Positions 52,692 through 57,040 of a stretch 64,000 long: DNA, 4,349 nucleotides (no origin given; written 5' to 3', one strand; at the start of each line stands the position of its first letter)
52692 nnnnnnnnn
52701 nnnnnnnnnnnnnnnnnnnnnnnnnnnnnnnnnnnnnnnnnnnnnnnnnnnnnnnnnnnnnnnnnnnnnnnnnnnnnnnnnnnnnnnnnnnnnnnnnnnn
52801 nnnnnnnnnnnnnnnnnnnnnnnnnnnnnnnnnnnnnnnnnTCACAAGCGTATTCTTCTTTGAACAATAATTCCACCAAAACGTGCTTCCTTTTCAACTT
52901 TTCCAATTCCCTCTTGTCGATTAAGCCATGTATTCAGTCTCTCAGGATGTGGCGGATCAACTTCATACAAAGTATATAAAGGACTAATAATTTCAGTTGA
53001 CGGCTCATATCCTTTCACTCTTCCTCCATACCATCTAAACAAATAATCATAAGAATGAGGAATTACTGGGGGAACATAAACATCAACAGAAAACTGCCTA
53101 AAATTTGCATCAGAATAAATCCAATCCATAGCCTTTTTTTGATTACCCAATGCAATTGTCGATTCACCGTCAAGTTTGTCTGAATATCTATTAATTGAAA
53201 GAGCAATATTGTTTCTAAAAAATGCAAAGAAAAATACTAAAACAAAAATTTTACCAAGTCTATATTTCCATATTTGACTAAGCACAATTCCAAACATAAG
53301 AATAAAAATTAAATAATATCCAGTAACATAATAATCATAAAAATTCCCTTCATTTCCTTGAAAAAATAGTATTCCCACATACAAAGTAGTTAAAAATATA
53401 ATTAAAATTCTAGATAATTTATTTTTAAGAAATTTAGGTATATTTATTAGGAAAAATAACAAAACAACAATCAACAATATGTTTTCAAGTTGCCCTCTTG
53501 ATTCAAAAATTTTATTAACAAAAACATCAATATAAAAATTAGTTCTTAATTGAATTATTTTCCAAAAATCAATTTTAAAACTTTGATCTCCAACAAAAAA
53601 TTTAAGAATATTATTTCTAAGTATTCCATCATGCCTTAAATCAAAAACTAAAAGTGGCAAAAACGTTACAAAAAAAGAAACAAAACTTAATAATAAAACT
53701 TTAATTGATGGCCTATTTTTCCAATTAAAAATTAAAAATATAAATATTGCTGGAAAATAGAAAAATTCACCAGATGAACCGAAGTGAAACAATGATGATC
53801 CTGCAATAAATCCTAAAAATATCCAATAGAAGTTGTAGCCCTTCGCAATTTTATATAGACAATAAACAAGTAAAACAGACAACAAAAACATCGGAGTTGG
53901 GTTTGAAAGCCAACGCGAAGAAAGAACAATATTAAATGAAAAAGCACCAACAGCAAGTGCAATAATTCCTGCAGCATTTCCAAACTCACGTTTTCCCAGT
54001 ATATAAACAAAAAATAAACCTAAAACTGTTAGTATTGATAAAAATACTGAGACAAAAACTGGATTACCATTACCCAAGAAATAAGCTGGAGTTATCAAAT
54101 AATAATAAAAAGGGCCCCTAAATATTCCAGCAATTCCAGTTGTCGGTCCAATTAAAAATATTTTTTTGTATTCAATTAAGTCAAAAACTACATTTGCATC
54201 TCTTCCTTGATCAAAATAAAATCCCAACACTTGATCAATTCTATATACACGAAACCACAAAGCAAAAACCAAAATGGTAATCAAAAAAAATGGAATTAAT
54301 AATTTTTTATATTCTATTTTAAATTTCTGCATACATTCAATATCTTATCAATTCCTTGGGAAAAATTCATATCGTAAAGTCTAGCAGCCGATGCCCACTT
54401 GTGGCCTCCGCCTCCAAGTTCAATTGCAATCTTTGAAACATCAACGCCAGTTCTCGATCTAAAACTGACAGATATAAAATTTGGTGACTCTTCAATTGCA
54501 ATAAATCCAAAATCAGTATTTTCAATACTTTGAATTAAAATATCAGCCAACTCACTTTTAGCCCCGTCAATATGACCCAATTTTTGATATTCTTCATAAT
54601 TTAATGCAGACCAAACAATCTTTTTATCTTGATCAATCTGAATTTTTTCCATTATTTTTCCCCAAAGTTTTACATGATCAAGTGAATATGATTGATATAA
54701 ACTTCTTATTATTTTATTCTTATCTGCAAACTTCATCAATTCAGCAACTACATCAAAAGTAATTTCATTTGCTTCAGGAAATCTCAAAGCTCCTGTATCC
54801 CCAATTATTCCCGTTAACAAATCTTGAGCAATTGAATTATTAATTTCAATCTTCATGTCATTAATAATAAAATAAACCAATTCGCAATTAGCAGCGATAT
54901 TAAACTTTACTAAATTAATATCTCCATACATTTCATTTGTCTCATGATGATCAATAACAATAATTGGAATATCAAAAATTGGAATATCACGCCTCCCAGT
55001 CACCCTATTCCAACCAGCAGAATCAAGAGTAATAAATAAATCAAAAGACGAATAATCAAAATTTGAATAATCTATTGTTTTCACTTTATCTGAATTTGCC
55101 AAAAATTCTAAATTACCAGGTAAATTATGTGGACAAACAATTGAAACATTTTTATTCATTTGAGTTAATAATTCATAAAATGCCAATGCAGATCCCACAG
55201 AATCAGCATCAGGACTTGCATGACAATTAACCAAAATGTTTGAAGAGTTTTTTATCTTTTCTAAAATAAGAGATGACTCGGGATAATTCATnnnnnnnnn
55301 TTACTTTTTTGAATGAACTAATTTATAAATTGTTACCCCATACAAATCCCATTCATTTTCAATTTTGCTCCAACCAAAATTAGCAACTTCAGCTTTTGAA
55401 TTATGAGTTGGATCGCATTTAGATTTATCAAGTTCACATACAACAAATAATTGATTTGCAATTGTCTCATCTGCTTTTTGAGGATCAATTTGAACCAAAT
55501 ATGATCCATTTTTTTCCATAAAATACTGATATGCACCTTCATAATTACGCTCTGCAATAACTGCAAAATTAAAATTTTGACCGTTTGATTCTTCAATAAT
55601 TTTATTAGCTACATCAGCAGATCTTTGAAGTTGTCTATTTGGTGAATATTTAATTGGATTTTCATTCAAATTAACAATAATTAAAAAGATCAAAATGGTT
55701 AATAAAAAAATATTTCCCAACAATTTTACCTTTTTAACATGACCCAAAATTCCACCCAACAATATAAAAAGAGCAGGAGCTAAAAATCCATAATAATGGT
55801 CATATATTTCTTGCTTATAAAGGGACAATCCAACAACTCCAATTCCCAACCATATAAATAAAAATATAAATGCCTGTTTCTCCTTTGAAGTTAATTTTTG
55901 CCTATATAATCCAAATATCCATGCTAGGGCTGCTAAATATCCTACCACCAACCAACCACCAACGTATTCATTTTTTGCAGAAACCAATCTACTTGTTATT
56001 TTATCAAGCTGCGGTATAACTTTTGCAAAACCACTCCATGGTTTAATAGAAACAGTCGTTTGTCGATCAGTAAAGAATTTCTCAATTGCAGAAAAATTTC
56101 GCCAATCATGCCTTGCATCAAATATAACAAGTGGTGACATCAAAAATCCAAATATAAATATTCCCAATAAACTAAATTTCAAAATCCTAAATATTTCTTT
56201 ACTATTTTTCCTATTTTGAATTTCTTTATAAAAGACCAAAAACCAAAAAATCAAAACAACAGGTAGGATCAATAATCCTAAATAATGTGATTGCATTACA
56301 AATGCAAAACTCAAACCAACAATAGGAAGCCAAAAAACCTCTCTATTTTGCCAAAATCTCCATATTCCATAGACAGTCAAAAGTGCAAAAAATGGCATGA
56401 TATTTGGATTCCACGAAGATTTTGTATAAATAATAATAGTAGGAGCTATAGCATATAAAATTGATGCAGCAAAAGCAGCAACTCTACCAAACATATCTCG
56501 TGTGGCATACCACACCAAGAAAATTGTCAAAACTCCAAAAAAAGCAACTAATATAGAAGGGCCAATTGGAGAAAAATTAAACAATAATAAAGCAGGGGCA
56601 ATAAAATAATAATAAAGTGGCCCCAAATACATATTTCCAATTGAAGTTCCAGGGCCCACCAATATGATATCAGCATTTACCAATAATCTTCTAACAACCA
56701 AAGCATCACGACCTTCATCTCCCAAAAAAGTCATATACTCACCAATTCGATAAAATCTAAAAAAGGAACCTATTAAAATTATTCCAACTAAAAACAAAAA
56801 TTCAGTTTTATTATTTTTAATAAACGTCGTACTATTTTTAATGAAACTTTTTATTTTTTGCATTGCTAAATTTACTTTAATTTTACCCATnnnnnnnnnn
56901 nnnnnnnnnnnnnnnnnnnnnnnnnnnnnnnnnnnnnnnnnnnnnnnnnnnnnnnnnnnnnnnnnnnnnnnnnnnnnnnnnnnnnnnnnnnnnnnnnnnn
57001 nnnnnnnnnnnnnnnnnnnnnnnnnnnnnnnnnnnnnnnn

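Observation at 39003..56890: Second paralog family of ArnT-like GT-C enzymes with D(E/Q)xRDA loop motif, including one motif-divergent member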

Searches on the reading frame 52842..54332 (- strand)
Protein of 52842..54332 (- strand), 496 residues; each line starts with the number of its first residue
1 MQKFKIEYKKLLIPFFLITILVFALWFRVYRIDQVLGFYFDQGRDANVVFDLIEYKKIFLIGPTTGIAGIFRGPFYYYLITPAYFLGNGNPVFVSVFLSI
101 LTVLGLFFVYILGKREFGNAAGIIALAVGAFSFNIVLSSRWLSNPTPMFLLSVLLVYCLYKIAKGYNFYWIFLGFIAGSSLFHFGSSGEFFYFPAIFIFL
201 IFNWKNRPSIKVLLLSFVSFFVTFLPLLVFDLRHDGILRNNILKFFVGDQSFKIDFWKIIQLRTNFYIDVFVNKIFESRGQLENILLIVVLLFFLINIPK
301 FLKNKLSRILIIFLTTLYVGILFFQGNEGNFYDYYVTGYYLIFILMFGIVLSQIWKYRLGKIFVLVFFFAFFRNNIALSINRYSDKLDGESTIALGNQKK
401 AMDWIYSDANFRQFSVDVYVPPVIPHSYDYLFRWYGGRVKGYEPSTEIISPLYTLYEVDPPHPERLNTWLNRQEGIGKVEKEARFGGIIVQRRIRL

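Call 5: search_protein_families(library=pfam, proteins=[window:52842-54332:-], max_evalue=0.1)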
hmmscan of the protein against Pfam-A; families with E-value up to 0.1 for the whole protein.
window:52842-54332:- (496 aa): 1 family
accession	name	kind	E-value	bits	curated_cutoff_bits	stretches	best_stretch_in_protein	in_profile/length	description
PF13231.12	PMT_2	-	3.9e-09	37.4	26.1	1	73-228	3-158/160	Dolichyl-phosphate-mannose-protein mannosyltransferase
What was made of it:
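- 52842..54332 (-): C: GT-C glycosyltransferase, 496 aa, DQGRDA type. PMT_2 37.4 bits (call 5).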

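Call 6: search_protein_families(library=ncbifam, proteins=[window:52842-54332:-], max_evalue=0.1)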
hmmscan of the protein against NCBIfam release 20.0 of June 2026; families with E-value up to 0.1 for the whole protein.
window:52842-54332:- (496 aa): 0 families

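Call 10: find_homologous_proteins(query=window:52842-54332:-)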
Query window:52842-54332:- (496 aa): 1476 proteins with E <= 0.001 among 8000 candidates; the best 120 are listed.
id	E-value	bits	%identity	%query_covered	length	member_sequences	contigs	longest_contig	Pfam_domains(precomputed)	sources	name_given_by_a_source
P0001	0.0e+0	1095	100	100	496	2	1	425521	PF13231.13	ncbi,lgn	-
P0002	9.7e-211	719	66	97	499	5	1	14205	-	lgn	-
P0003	2.0e-186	639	59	98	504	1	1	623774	PF13231.13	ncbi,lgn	-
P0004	1.1e-181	623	58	100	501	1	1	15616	PF13231.13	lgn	-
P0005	1.4e-180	620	57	99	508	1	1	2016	PF13231.13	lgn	-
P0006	1.8e-180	619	58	100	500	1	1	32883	PF13231.13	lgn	-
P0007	2.4e-179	616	56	100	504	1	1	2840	PF13231.13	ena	-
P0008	3.6e-178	612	55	100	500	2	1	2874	PF13231.13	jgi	-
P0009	1.0e-176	607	56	100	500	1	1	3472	PF13231.13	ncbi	-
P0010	1.6e-176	606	54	100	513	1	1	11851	PF13231.13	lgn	-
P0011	5.9e-176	604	53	100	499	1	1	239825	PF13231.13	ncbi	-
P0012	6.1e-176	604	58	95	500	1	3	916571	PF13231.13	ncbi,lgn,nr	ncbi:glycosyltransferase family 39 protein [Candidatus Woesebacteria bacterium]|nr:glycosyltransfera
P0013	2.0e-175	603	56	97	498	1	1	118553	PF13231.13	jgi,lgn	jgi:4-amino-4-deoxy-L-arabinose transferase-like glycosyltransferase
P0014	1.9e-174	600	58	95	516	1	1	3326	-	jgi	jgi:hypothetical protein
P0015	1.7e-171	590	55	100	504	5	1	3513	PF13231.13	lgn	-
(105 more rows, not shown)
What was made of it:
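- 52842..54332 (-): More than 1400 homologs (call 10).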

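Call 25: predict_structure(alignment_id=A2)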
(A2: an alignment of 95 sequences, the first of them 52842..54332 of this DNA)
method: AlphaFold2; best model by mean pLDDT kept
length: 496 residues; sequences in the alignment: 95
mean_pLDDT: 93.5   pTM: 0.92
mean pLDDT of the five models: 93.5, 93.1, 92.5, 92.5, 92.1
residues with pLDDT >= 90: 410; 70-90: 77; 50-70: 9; < 50: 0
segments of 3 or more residues with pLDDT < 50: none
pLDDT, mean of each block of 10 residues (from residue 1): 75 95 98 94 93 91 83 94 96 98 98 97 98 97 94 98 98 96 85 97 97 98 94 93 77 75 95 96 98 98 98 97 79 93 99 98 98 97 93 95 97 94 86 96 95 92 88 93 96 95
secondary structure, 60 per line:
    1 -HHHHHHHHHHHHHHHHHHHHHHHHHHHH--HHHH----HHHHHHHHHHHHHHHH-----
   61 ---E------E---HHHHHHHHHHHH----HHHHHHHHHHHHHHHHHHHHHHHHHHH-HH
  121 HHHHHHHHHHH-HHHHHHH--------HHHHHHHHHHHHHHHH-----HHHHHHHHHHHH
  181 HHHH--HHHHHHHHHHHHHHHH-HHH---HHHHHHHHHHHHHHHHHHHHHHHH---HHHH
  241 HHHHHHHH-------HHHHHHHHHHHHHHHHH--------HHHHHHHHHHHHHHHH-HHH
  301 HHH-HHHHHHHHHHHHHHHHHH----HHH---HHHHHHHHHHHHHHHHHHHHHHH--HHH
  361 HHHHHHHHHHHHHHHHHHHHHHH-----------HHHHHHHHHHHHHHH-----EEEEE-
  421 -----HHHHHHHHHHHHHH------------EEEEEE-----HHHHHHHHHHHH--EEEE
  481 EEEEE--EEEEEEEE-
elements in order: H2-29 H32-35 H40-55 H75-86 H91-117 H119-131 H133-139 H148-163 H169-184 H187-202 H210-233 H237-248 H256-272 H281-296 H298-303 H305-322 H333-355 H358-383 H395-409 E415-419 H426-439 E452-457 H463-474 E477-485 E488-495
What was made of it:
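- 52842..54332 (-): AF2 pLDDT 93.5 with 11 TM helices and a C-terminal alpha/beta domain (call 25).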

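Call 28: fold_search(model_id=the predicted structure, library=pdb)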
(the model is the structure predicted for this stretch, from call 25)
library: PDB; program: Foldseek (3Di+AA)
matches with E <= 10: 193; with E <= 0.001: 19
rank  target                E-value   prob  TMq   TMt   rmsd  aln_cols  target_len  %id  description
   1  5f15                  8.9e-08  1.00  0.53  0.49  11.0       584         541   11  Crystal Structure of ArnT from Cupriavidus metallidurans bound to Undecaprenyl phosphate (released 2016-02-17)
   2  9s6t_A                6.3e-07  1.00  0.61  0.63   7.1       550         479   10  Ternary cryo-EM structure of chicken ALG12 with Dol25-PP-GlcNAc2Man7, Dol25-P-Man, and Fab (released 2026-03-18)
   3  5ezm                  1.2e-06  1.00  0.56  0.52  10.2       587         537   10  Crystal Structure of ArnT from Cupriavidus metallidurans in the apo state (released 2016-02-17)
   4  8pn9_A                1.5e-06  1.00  0.51  0.40  11.7       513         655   13  Structure of human oligosaccharyltransferase OST-A complex bound to NGI-1 (released 2024-05-08)
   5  8b6l_I                3.9e-06  1.00  0.53  0.40  12.8       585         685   14  Subtomogram average of the human Sec61-TRAP-OSTA-translocon (released 2022-12-07)
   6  6ftg_5                4.8e-06  1.00  0.55  0.44  12.0       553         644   13  Subtomogram average of OST-containing ribosome-translocon complexes from canine rough microsomal membranes (released 2018-03-21)
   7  9n9j_I                4.8e-06  1.00  0.55  0.41  12.5       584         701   13  Structure of a GRP94 folding intermediate engaged with a CCDC134- and FKBP11-bound secretory translocon (released 2025-11-19)
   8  8age_A                9.8e-06  1.00  0.53  0.42  10.3       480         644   12  Structure of yeast oligosaccharylransferase complex with acceptor peptide bound (released 2022-12-07)
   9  6s7o_A                1.2e-05  1.00  0.51  0.41  12.8       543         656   14  Cryo-EM structure of human oligosaccharyltransferase complex OST-A (released 2019-12-18)
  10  9s6u_A                1.3e-05  1.00  0.55  0.51   6.2       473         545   13  Ternary cryo-EM structure of human ALG9 with Dol25-PP-GlcNAc2Man8, Dol25-P-Man and Fab (released 2026-03-18)
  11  8agb_A                2.0e-05  1.00  0.51  0.42  11.1       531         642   13  Structure of yeast oligosaccharylransferase complex with lipid-linked oligosaccharide bound (released 2022-12-07)
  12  8agc_A                2.7e-05  1.00  0.52  0.39  11.6       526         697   13  Structure of yeast oligosaccharylransferase complex with lipid-linked oligosaccharide and non-acceptor peptide bound (released 2022-12-07)
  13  6c26_A                4.6e-05  1.00  0.48  0.39  14.4       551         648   12  The Cryo-EM structure of a eukaryotic oligosaccharyl transferase complex (released 2018-01-31)
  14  3waj                  6.3e-05  1.00  0.49  0.33  12.4       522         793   14  Crystal structure of the Archaeoglobus fulgidus oligosaccharyltransferase (O29867_ARCFU) complex with Zn and sulfate (released 2013-10-30)
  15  9s6s_A                6.9e-05  1.00  0.54  0.50   6.2       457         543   14  Ternary cryo-EM structure of human ALG9 with Dol25-PP-GlcNAc2Man6, Dol25-P-Man and Fab (released 2026-03-18)
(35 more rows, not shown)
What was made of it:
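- Top Foldseek hit for C is ArnT (call 28).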

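Call 30: search_solved_structures(query=A2, max_evalue=10, show_alignments=3)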
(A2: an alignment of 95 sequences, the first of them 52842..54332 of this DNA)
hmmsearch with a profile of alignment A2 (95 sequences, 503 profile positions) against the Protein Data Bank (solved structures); distinct sequences matched with E-value up to 10: 6.
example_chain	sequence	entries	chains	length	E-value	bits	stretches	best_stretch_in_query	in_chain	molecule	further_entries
9ori_A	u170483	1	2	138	0.13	14.4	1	437-500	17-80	Anterior gradient protein 2 homolog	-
2lns_A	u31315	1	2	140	0.23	13.6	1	435-499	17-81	Anterior gradient protein 2 homolog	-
2lnt_A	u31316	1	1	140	0.3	13.2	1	435-499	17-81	Anterior gradient protein 2 homolog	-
9i3f_A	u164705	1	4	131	0.33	13.1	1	437-499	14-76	Anterior gradient protein 2 homolog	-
9i3u_B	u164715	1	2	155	0.47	12.6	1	437-499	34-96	Anterior gradient protein 2 homolog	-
2vqc_A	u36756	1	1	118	2.4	10.2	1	368-416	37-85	HYPOTHETICAL 13.2 KDA PROTEIN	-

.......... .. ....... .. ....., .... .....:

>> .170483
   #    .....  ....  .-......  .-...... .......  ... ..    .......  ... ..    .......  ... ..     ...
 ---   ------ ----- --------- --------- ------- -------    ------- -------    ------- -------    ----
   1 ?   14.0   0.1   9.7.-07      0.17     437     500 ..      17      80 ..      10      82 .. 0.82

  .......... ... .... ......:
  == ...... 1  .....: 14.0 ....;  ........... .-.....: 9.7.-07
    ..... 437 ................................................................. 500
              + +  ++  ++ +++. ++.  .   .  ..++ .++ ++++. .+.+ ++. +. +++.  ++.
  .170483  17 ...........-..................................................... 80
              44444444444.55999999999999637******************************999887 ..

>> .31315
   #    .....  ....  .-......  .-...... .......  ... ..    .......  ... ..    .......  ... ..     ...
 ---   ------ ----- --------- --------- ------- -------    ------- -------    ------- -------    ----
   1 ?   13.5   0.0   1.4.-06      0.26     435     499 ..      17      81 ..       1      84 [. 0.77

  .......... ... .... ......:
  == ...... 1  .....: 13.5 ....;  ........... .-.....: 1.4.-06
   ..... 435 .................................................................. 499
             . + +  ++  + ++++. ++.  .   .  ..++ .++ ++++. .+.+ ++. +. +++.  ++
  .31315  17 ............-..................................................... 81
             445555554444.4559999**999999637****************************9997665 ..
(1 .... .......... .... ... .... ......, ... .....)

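Call 76: list_cluster_members(proteins=[P0001, P0121, P0241])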
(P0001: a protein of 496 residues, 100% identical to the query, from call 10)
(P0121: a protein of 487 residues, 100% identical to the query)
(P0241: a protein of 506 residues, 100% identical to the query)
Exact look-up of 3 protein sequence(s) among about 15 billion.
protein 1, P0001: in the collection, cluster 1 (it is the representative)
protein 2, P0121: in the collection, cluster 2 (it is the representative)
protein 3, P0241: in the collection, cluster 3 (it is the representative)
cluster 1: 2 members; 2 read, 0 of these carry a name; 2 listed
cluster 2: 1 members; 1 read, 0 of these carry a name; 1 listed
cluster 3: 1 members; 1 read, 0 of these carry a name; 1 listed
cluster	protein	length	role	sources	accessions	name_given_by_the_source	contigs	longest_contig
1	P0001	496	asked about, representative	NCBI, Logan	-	-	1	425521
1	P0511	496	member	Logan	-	-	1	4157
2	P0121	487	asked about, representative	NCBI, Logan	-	-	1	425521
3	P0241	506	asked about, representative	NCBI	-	-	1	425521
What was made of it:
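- Tried and rejected: list_cluster_members gave no accession or organism name for the window's own proteins (call 76).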

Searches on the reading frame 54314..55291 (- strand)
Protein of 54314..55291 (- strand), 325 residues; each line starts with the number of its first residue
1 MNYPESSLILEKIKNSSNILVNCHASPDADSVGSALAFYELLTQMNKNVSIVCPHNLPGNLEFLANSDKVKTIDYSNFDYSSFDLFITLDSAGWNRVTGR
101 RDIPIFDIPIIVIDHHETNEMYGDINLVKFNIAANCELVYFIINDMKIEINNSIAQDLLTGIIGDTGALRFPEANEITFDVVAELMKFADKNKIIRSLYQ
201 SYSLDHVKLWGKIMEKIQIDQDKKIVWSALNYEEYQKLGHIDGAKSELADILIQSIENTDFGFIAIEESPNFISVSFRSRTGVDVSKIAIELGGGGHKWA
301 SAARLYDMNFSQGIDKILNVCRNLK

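Call 18: search_protein_families(library=pfam, proteins=[window:54314-55291:-], max_evalue=0.001)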
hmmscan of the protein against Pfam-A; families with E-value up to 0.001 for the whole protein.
window:54314-55291:- (325 aa): 2 families
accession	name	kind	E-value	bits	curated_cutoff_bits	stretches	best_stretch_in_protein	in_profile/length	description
PF01368.27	DHH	-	8.2e-17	62.1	28.1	1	18-162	1-125/125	DHH family, N-terminal domain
PF02272.25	DHHA1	-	1.6e-08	35.4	25.9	1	244-319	17-94/102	DHHA1 domain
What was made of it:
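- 54314..55291 (-): DHH/DHHA1 phosphoesterase (NrnA-like) inserted between D and C; probably not part of the pathway. Call 18.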

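Call 21: search_protein_families(library=ncbifam, proteins=[window:54314-55291:-], max_evalue=0.00001)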
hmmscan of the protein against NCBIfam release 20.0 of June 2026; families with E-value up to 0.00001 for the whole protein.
window:54314-55291:- (325 aa): 8 families
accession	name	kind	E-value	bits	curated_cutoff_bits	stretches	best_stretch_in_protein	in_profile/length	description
NF053633.1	OlncasPapPhNrnA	equivalog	3.5e-29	101.7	350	1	7-322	7-312/317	bifunctional oligoribonuclease/PAP phosphatase NrnA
NF011110.0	PRK14538.1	equivalog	1.1e-14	53.5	707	1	9-317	360-674/838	putative bifunctional signaling protein/50S ribosomal protein L9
NF011445.0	PRK14869.2-1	equivalog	1.6e-10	40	483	1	111-191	331-413/548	putative manganese-dependent inorganic diphosphatase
NF003877.0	PRK05427.1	equivalog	3.1e-10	40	283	1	17-190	2-173/308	manganese-dependent inorganic pyrophosphatase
NF041569.1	A-tRNAntase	equivalog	1.8e-09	36.5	1440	1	107-322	90-302/880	A-adding tRNA nucleotidyltransferase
NF011443.0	PRK14869.1-5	equivalog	2e-08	33.1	335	0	112-190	331-411/546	putative manganese-dependent inorganic diphosphatase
NF011440.0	PRK14869.1-2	equivalog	7.8e-08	31.4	746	0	112-189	325-404/541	putative manganese-dependent inorganic diphosphatase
NF011449.0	PRK14869.2-5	equivalog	8.3e-07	28.4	411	0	112-189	232-311/451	putative manganese-dependent inorganic diphosphatase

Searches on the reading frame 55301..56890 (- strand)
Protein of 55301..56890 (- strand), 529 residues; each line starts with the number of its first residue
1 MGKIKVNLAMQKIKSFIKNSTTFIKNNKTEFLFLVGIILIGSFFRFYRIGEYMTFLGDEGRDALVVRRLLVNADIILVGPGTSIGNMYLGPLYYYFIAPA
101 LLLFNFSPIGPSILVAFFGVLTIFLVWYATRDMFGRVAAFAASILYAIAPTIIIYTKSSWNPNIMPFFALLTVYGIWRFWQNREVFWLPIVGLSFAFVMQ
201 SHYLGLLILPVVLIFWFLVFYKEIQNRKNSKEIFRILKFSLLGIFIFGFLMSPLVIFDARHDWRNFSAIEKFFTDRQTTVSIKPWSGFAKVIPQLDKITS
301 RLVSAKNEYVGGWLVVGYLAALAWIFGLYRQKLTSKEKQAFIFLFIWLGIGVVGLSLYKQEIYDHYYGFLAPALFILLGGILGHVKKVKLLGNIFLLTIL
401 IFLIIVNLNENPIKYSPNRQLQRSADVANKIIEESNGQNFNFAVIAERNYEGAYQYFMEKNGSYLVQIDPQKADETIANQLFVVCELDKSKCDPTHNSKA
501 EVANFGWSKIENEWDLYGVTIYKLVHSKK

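Call 5: search_protein_families(library=pfam, proteins=[window:55301-56890:-], max_evalue=0.1)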
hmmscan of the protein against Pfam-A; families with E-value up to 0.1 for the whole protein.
window:55301-56890:- (529 aa): 3 families
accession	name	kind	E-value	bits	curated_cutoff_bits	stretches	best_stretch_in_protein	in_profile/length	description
PF13231.12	PMT_2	-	2.6e-11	44.4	26.1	1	91-248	4-151/160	Dolichyl-phosphate-mannose-protein mannosyltransferase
PF14897.12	EpsG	-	0.00072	19.2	30.1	1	309-412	208-317/326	EpsG family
PF09489.15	CbtB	-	0.049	14.2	27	0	239-264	19-43/51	Probable cobalt transporter subunit (CbtB)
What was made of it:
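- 55301..56890 (-): D: GT-C glycosyltransferase, 529 aa, DEGRDA type. PMT_2 44.4 bits against a cutoff of 26.1 (call 5).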

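Call 6: search_protein_families(library=ncbifam, proteins=[window:55301-56890:-], max_evalue=0.1)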
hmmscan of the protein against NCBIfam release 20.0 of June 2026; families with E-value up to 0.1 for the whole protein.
window:55301-56890:- (529 aa): 2 families
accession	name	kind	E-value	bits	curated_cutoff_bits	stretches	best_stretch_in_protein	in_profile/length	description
TIGR03663.1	TIGR03663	subfamily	1.5e-10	40.7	126.25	1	35-358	5-313/435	flippase activity-associated protein Agl23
TIGR04154.1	archaeo_STT3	subfamily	0.028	12.7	450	1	89-154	69-141/831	oligosaccharyl transferase, archaeosortase A system-associated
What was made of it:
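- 55301..56890 (-): Weak TIGR03663 (Agl23-like) hit (call 6).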
